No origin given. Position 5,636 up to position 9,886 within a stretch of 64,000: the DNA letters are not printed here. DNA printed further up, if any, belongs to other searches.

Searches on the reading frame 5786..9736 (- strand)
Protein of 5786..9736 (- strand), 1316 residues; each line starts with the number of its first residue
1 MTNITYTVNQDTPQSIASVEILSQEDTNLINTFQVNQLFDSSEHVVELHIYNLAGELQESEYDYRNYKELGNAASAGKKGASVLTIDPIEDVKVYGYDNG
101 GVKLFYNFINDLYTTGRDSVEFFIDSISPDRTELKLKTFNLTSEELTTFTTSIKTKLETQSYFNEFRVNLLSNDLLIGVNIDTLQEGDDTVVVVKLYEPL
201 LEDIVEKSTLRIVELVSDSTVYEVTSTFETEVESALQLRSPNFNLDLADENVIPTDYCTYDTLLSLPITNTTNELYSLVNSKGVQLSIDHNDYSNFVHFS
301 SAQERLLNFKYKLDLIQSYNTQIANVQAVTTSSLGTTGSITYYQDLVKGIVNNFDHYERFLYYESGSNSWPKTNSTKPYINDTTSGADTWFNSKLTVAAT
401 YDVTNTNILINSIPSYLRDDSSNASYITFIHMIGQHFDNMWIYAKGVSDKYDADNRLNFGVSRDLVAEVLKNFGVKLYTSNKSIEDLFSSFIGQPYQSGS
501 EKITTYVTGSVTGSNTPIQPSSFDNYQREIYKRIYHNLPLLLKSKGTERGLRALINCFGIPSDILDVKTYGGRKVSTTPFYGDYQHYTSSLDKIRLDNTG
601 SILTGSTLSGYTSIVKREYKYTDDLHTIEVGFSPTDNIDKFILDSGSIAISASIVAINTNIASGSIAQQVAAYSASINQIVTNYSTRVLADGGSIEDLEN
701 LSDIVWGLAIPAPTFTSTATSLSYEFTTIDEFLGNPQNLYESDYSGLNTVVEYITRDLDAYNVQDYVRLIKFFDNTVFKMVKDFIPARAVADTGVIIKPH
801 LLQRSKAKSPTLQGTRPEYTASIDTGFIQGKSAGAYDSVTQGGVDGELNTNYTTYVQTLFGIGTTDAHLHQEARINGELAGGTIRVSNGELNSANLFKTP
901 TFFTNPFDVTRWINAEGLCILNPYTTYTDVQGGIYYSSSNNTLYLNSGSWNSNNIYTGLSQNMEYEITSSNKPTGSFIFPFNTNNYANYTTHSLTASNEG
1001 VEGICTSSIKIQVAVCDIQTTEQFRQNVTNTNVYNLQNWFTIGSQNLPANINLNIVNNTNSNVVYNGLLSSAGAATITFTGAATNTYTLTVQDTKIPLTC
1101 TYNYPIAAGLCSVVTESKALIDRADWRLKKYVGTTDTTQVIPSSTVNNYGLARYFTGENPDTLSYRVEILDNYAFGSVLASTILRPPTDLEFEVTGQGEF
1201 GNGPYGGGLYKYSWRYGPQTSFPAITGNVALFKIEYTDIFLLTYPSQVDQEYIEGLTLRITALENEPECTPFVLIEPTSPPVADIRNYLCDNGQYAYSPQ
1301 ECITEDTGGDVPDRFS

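Call 3: search_protein_families(library=pfam, proteins=[window:5786-9736:-], max_evalue=0.1)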
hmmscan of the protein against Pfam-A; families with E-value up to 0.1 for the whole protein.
window:5786-9736:- (1316 aa): 1 family
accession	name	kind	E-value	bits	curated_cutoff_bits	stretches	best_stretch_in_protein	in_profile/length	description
PF11589.14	DUF3244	-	0.028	14.8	25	1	1029-1097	20-89/96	Domain of unknown function (DUF3244)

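Call 4: search_protein_families(library=phrogs, proteins=[window:5786-9736:-], max_evalue=0.01)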
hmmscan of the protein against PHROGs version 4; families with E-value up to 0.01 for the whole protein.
window:5786-9736:- (1316 aa): 0 families
